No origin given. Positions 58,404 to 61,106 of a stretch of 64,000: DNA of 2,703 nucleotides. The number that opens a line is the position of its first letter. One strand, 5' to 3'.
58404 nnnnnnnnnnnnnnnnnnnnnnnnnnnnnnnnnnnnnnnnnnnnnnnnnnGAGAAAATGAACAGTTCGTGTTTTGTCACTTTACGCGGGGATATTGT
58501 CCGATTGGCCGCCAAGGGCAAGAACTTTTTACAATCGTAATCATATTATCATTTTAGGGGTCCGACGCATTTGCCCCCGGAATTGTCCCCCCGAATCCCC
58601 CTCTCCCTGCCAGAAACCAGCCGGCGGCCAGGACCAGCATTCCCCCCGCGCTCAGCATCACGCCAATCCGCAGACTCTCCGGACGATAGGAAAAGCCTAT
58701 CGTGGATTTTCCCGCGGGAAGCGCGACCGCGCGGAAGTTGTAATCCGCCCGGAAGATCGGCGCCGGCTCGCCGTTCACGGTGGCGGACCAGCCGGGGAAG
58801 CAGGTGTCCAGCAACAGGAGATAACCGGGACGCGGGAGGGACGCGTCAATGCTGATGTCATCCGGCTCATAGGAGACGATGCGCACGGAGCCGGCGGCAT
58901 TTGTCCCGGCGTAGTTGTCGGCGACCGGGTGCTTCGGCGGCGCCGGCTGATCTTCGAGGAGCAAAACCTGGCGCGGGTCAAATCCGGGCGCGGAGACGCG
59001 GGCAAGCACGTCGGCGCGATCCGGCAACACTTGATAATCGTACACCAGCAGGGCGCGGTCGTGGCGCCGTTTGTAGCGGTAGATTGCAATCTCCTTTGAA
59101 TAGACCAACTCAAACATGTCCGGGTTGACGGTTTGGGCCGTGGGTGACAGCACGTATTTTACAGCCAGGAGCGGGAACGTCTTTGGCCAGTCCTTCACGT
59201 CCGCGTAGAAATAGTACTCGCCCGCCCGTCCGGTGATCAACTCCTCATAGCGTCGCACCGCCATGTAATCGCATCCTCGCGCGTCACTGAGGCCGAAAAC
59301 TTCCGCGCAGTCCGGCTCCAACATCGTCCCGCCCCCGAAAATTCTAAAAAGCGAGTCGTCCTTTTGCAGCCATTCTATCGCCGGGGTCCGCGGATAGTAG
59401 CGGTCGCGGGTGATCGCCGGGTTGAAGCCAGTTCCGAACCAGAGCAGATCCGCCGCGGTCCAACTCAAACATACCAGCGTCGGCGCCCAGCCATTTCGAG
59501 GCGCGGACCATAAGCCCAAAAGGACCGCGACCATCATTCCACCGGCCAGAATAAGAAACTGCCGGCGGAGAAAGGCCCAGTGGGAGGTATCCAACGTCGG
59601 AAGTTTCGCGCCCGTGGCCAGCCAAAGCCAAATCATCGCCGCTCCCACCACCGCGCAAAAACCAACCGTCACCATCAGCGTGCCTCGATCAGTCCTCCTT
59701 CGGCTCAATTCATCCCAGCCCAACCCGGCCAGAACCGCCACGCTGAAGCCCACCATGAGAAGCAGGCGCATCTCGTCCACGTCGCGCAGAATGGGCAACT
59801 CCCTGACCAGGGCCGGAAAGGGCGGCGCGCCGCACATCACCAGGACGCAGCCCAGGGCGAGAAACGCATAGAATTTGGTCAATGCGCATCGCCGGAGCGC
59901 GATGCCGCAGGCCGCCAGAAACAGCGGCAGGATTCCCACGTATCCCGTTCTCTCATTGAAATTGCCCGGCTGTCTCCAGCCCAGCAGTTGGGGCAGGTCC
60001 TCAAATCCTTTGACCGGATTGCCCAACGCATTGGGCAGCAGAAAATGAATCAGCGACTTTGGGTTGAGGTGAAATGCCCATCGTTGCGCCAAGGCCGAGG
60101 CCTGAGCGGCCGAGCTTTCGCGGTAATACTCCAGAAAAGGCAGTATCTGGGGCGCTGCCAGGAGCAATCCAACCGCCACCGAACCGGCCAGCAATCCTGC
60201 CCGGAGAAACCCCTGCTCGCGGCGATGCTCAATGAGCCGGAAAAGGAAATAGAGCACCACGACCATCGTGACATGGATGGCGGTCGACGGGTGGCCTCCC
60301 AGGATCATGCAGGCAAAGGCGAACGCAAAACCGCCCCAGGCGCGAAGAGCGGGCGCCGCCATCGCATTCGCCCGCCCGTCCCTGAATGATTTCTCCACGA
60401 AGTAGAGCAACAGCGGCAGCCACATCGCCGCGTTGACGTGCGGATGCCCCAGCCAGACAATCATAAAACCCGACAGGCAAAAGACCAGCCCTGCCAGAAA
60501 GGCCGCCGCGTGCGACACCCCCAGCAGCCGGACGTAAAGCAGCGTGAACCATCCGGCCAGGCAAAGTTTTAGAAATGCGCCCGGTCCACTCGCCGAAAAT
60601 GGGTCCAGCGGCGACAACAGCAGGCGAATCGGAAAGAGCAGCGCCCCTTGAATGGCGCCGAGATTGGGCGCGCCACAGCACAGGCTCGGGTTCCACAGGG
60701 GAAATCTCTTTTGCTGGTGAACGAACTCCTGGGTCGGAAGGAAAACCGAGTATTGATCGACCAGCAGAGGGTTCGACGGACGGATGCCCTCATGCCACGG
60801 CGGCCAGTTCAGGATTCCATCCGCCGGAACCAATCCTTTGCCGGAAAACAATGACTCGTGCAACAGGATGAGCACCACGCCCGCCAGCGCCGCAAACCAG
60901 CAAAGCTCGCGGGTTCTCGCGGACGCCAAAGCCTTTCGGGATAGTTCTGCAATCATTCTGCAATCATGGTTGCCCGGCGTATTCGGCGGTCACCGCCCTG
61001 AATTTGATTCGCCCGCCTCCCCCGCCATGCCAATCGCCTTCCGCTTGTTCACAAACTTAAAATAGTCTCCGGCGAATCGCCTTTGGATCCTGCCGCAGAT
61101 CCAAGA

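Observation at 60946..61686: ParE/antitoxin cassette flanked by ~86-bp direct repeats that duplicate a gene end, an intergenic spacer and a gene start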

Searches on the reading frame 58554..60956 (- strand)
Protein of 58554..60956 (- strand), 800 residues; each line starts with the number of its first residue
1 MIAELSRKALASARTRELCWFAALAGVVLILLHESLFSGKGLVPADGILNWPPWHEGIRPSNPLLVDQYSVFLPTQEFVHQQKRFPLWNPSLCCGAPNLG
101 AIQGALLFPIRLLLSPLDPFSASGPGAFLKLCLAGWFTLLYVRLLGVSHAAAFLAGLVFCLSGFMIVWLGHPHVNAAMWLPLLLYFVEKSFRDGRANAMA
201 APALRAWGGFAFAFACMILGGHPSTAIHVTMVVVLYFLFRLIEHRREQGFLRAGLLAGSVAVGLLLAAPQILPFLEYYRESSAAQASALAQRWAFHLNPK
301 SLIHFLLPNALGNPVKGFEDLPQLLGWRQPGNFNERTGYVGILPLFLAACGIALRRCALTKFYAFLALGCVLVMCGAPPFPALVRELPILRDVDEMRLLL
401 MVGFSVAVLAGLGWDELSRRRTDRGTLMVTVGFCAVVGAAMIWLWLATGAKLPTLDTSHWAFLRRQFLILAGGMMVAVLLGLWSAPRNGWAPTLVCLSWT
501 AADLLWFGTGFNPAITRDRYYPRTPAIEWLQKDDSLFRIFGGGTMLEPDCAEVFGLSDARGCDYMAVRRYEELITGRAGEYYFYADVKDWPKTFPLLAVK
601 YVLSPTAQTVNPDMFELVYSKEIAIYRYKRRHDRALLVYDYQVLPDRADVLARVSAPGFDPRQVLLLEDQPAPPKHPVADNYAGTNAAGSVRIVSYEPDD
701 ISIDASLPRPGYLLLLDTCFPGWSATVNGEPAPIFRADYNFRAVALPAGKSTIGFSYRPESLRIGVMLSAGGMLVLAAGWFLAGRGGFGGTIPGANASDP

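Call 7: search_protein_families(library=pfam, proteins=[window:58554-60956:-], max_evalue=0.01)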
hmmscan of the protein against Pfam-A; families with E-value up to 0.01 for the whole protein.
window:58554-60956:- (800 aa): 2 families
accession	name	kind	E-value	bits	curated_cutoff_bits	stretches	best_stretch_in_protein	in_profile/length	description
PF09586.16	YfhO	-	7.2e-17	61.5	28.5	2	721-769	787-835/835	Bacterial membrane protein YfhO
PF24677.1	DUF7657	-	8.7e-05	21.9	26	1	131-265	124-253/401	Domain of unknown function (DUF7657)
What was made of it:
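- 58554..60956 (-): YfhO-family membrane protein, 800 aa. Its first ~5 residues (MIAEL) have no counterpart in relatives. Pfam PF09586 (call 7).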

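Call 10: find_homologous_proteins(query=window:58554-60956:-, max_evalue=1e-30)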
Query window:58554-60956:- (800 aa): 510 proteins with E <= 1e-30 among 8000 candidates; the best 120 are listed.
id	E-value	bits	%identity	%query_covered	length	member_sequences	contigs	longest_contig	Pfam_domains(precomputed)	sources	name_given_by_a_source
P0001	0.0e+0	1358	77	97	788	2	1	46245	PF09586.17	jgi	jgi:hypothetical protein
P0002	0.0e+0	1311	74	98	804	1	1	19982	PF09586.17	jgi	jgi:hypothetical protein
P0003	0.0e+0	1296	73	99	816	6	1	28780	PF09586.17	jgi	jgi:hypothetical protein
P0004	0.0e+0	1277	75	96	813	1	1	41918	PF09586.17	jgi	jgi:hypothetical protein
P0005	0.0e+0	1261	72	99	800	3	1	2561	PF09586.17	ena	-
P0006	0.0e+0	1255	71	98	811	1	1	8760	PF09586.17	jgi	jgi:hypothetical protein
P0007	0.0e+0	1247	71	98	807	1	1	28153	PF09586.17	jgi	jgi:hypothetical protein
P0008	0.0e+0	1232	70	98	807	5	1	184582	PF09586.17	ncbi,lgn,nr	ncbi:MAG TPA: YfhO family protein [Candidatus Baltobacteraceae bacterium]|nr:YfhO family protein [Ca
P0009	0.0e+0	1227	72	97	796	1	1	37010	PF09586.17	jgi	jgi:hypothetical protein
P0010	0.0e+0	1224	70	98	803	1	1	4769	PF09586.17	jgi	jgi:hypothetical protein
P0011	0.0e+0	1224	71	96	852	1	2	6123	PF09586.17,PF24677.2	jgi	jgi:hypothetical protein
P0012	0.0e+0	1221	72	97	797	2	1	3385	PF09586.17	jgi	-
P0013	0.0e+0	1213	68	98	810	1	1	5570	PF09586.17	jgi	jgi:hypothetical protein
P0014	0.0e+0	1211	71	95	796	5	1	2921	PF09586.17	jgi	-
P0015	0.0e+0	1183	68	98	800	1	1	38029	PF09586.17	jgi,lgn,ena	-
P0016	0.0e+0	1180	70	97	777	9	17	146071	PF09586.17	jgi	jgi:hypothetical protein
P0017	0.0e+0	1176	66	99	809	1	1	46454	PF09586.17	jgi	jgi:hypothetical protein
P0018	0.0e+0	1162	70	96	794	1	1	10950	PF09586.17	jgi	jgi:hypothetical protein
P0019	0.0e+0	1148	67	96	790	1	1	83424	PF09586.17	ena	-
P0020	0.0e+0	1146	68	94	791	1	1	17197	PF09586.17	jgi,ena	jgi:hypothetical protein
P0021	0.0e+0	1131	66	96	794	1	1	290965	PF09586.17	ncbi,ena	-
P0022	0.0e+0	1130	66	94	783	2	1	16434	PF09586.17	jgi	jgi:hypothetical protein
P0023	0.0e+0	1127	66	96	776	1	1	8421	PF09586.17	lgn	-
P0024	0.0e+0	1115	64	97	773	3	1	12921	PF09586.17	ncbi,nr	ncbi:MAG TPA: YfhO family protein [Verrucomicrobiae bacterium]|nr:YfhO family protein [Verrucomicrob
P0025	0.0e+0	1102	64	97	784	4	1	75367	PF09586.17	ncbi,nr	ncbi:MAG TPA: YfhO family protein [Verrucomicrobiae bacterium]|nr:YfhO family protein [Verrucomicrob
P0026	0.0e+0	1101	64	98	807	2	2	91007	PF09586.17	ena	-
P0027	0.0e+0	1086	63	95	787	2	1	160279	PF09586.17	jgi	-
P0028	0.0e+0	1077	70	88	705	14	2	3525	PF09586.17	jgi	jgi:hypothetical protein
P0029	0.0e+0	1060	61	98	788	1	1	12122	PF09586.17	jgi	jgi:hypothetical protein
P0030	0.0e+0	1045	68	86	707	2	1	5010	PF09586.17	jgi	jgi:hypothetical protein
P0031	0.0e+0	1035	63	94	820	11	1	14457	PF09586.17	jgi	jgi:hypothetical protein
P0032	0.0e+0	1034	61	96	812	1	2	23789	PF09586.17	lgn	-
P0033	0.0e+0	1024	60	94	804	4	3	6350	PF09586.17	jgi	jgi:hypothetical protein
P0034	0.0e+0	1023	59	97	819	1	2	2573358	PF09586.17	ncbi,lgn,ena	-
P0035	0.0e+0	1023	61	94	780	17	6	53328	PF09586.17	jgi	jgi:hypothetical protein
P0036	0.0e+0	1018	60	96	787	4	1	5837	PF09586.17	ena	-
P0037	0.0e+0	1016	60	96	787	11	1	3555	PF09586.17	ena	-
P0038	0.0e+0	1015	61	94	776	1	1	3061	PF09586.17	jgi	jgi:hypothetical protein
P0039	1.7e-297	1007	60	97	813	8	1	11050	PF09586.17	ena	-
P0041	3.8e-294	996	59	97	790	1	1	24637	PF09586.17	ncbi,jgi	ncbi:MAG: YfhO family protein [Verrucomicrobiota bacterium]|jgi:hypothetical protein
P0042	5.4e-294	996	58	97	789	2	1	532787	PF09586.17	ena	-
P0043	8.7e-294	995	59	96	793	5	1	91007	PF09586.17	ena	-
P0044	2.3e-293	994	60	93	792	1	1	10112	PF09586.17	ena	-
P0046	1.1e-291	988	58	96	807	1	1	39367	PF09586.17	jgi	jgi:hypothetical protein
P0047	1.5e-291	988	59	97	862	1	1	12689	PF09586.17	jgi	jgi:hypothetical protein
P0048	2.8e-291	987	60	94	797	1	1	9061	PF09586.17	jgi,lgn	-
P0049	4.4e-291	986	59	96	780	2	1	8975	PF09586.17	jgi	-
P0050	6.5e-291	986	59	96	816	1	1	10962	PF09586.17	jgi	jgi:hypothetical protein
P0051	3.1e-287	973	57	96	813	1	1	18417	PF09586.17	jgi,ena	-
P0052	1.4e-286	971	59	98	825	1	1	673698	PF09586.17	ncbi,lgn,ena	-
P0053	2.1e-286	971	58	93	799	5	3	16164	PF09586.17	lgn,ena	-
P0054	5.3e-286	969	57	97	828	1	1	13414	PF09586.17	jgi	jgi:hypothetical protein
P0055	1.7e-284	964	58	95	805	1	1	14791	PF09586.17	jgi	jgi:hypothetical protein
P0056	4.9e-284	963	59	94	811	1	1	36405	PF09586.17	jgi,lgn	jgi:hypothetical protein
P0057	1.3e-282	958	56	98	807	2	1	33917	PF09586.17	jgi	jgi:hypothetical protein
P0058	8.9e-282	955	57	96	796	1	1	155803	PF09586.17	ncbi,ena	-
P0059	1.3e-281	955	57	96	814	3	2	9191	PF09586.17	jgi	jgi:hypothetical protein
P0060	1.7e-281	954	58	95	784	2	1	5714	PF09586.17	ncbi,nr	ncbi:MAG TPA: YfhO family protein [Verrucomicrobiae bacterium]|nr:YfhO family protein [Verrucomicrob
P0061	4.8e-281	953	57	97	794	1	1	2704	PF09586.17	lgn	-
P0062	6.2e-280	949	57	96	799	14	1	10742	PF09586.17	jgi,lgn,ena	jgi:hypothetical protein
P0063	2.9e-279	947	57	95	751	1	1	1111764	PF09586.17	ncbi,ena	-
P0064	3.4e-279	947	57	97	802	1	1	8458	PF09586.17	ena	-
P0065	5.1e-279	946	57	97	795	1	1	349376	PF09586.17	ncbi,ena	-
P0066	5.2e-279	946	57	95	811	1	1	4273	PF09586.17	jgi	jgi:hypothetical protein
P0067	1.0e-275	935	55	99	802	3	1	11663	PF09586.17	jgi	jgi:hypothetical protein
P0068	1.9e-275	934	56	97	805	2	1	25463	PF09586.17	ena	-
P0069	2.6e-275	934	56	97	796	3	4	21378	PF09586.17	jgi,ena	-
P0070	6.4e-274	929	55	96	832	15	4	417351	PF09586.17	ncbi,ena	-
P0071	2.4e-272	924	77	68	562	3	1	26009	-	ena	-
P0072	2.7e-272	924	57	95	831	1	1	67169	PF09586.17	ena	-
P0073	3.6e-272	924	57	95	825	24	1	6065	PF09586.17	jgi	jgi:hypothetical protein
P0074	3.0e-266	904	56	98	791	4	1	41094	PF09586.17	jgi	jgi:hypothetical protein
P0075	7.0e-265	899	54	97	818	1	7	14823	PF09586.17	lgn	-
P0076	2.3e-264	898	54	96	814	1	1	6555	PF09586.17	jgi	jgi:hypothetical protein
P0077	4.0e-263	894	54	97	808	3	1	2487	PF09586.17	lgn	-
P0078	1.1e-260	886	54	98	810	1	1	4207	PF09586.17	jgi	jgi:hypothetical protein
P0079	6.8e-260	883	54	98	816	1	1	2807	PF09586.17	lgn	-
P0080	9.2e-259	879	58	87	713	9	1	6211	PF09586.17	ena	-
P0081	9.3e-259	879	55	97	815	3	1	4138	PF09586.17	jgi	jgi:hypothetical protein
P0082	1.3e-258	879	54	99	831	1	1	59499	PF09586.17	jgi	jgi:hypothetical protein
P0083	4.9e-257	874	54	94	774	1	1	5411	PF09586.17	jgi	jgi:hypothetical protein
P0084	3.3e-254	864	54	96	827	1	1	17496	PF09586.17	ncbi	-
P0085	2.1e-252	858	53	96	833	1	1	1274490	PF09586.17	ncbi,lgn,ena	-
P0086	6.7e-252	857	54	93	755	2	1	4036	PF09586.17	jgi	-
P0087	3.4e-251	854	51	97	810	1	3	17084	PF09586.17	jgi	jgi:membrane protein YfhO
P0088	3.6e-251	854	55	96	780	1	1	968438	PF09586.17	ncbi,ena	-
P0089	1.1e-249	849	51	97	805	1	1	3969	PF09586.17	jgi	jgi:hypothetical protein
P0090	6.7e-249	847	53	96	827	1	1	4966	PF09586.17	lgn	-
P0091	8.1e-249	846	52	94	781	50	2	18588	PF09586.17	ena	-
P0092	1.2e-247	842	56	90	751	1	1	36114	PF09586.17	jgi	jgi:hypothetical protein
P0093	1.3e-247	842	51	96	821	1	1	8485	PF09586.17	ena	-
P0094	1.4e-247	842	54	94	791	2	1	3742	PF09586.17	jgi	jgi:hypothetical protein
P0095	1.7e-245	835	53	98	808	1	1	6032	PF09586.17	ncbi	-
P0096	1.1e-244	833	51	96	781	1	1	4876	PF09586.17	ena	-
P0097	2.3e-244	832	54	94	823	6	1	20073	PF09586.17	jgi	jgi:hypothetical protein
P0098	7.6e-243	827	50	96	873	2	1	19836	PF09586.17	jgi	jgi:hypothetical protein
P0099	1.0e-242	826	50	94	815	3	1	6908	PF09586.17,PF24677.2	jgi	jgi:hypothetical protein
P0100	7.1e-242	823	51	96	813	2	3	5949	PF09586.17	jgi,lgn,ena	-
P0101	1.0e-241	823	52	96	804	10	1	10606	PF09586.17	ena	-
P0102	1.8e-240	819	51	96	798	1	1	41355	PF09586.17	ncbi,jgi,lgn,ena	jgi:hypothetical protein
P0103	5.3e-240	817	52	96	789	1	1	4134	PF09586.17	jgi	jgi:hypothetical protein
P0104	1.0e-238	813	52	95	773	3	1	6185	PF09586.17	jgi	jgi:hypothetical protein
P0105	2.6e-238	812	51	97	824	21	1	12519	PF09586.17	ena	-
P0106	5.4e-238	811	51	95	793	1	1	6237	PF09586.17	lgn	-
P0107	7.0e-238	810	52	93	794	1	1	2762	PF09586.17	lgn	-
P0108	1.1e-237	809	54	89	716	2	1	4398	PF09586.17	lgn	-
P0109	2.7e-237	808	52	93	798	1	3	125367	PF09586.17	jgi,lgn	jgi:hypothetical protein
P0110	9.4e-236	803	51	95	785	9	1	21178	PF09586.17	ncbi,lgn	-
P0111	2.3e-235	802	51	94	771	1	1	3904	PF09586.17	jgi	jgi:hypothetical protein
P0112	5.3e-235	801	51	95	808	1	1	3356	PF09586.17,PF24677.2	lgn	-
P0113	1.1e-234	800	52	93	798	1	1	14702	PF09586.17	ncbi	ncbi:MAG TPA: YfhO family protein [Verrucomicrobiae bacterium]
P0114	4.6e-234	798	50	97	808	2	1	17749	PF09586.17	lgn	-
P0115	6.4e-232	790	52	95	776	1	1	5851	PF09586.17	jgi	-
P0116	1.3e-231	789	50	96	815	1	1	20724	PF09586.17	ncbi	-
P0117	4.0e-231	788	71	61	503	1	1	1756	PF09586.17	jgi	jgi:hypothetical protein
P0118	7.9e-231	787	50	97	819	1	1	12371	PF09586.17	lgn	-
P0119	9.8e-231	787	50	95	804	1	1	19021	PF09586.17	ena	-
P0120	3.5e-230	785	51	96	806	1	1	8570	PF09586.17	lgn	-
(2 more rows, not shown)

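Call 11: find_encoding_contigs(protein=P0001, flank=6000, max_places=3)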
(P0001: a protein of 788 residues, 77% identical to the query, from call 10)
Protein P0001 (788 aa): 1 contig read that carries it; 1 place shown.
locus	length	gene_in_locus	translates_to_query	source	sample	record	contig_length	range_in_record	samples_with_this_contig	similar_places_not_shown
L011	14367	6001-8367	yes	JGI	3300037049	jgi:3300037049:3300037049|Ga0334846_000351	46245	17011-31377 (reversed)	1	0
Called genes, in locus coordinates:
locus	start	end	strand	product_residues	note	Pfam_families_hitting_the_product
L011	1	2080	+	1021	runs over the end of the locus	PF26449:DUF8128 (faint), PF01935:DUF87 (faint), PF10412:TrwB_AAD_bind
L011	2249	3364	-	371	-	PF00211:Guanylate_cyc (weak)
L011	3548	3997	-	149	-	-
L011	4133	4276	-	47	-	-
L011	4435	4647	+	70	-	-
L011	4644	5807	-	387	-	PF00589:Phage_integrase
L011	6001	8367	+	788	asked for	PF09586:YfhO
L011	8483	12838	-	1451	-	PF00069:Pkinase, PF01636:APH (faint), PF07714:PK_Tyr_Ser-Thr, PF03109:ABC1 (faint)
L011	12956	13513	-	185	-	PF07638:Sigma70_ECF, PF08281:Sigma70_r4_2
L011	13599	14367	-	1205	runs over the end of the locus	PF16499:Melibiase_2, PF17801:Melibiase_C, PF22704:CBM13-like, PF13385:Laminin_G_3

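Call 12: find_encoding_contigs(protein=P0004, flank=6000, max_places=3)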
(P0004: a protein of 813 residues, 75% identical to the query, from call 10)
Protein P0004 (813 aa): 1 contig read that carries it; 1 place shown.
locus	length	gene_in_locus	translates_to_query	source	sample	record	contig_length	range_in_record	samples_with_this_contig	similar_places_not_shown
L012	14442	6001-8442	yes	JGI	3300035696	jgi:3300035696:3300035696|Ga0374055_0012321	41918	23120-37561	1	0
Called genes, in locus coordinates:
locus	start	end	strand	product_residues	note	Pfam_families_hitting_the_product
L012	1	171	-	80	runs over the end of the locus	-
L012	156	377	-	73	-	-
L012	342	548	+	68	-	-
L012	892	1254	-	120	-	-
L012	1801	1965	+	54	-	PF12728:HTH_17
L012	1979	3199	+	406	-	PF23343:REP_ORF2-G2P (weak)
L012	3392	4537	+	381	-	-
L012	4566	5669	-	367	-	PF00589:Phage_integrase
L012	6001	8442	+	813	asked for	PF09586:YfhO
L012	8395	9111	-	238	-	PF01209:Ubie_methyltran, PF13489:Methyltransf_23, PF07021:MetW (faint), PF13847:Methyltransf_31, PF08241:Methyltransf_11, PF08242:Methyltransf_12, PF13649:Methyltransf_25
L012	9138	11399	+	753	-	PF00403:HMA, PF00122:E1-E2_ATPase, PF00702:Hydrolase, PF12710:HAD (weak), PF08282:Hydrolase_3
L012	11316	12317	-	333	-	PF00696:AA_kinase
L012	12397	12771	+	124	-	PF03965:Penicillinase_R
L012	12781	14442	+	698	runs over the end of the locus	PF05569:Peptidase_M56, PF13205:Big_5 (faint)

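Call 13: find_encoding_contigs(protein=P0003, flank=6000, max_places=3)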
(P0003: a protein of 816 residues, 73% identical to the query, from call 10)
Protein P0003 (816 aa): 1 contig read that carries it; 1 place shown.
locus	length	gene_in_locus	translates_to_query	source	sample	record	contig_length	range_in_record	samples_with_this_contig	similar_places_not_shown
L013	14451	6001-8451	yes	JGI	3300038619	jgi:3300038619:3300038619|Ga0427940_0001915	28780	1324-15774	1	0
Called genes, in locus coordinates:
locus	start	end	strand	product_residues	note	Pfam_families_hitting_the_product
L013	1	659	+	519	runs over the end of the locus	PF00682:HMGL-like, PF22617:HCS_D2, PF08502:LeuA_dimer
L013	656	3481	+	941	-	PF00133:tRNA-synt_1, PF09334:tRNA-synt_1g, PF13603:tRNA-synt_1_2 (faint), PF00133:tRNA-synt_1, PF08264:Anticodon_1, PF10458:Val_tRNA-synt_C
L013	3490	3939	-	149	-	-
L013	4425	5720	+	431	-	PF00285:Citrate_synt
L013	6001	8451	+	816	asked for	PF09586:YfhO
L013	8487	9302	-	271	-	PF06439:3keto-disac_hyd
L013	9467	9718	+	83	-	PF03683:UPF0175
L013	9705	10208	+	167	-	PF11848:DUF3368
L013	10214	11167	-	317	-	PF01370:Epimerase, PF04321:RmlD_sub_bind (weak), PF16363:GDP_Man_Dehyd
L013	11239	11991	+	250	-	PF00005:ABC_tran, PF13304:AAA_21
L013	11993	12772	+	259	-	PF13346:ABC2_membrane_5 (faint), PF12679:ABC2_membrane_2, PF12698:ABC2_membrane_3 (weak)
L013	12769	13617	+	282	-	-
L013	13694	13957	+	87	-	PF04014:MazE_antitoxin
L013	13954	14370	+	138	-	-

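Call 14: find_encoding_contigs(protein=P0002, flank=6000, max_places=3)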
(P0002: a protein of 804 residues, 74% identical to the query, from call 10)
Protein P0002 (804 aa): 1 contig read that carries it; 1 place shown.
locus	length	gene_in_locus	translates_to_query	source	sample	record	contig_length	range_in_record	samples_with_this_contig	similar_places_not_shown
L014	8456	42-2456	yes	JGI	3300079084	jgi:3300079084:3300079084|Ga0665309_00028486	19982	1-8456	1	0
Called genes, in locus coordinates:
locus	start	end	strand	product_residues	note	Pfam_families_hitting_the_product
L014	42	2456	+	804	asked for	PF09586:YfhO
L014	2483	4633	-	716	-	PF08206:OB_RNB, PF17876:CSD2, PF00773:RNB, PF00575:S1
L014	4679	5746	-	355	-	PF02150:Zn_ribbon_RPB9 (weak), PF17848:Zn_ribbon_ACC, PF01039:Carboxyl_trans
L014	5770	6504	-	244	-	PF18912:DZR_2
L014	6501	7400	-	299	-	PF02517:Rce1-like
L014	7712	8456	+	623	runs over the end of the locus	PF00654:Voltage_CLC, PF00571:CBS (weak)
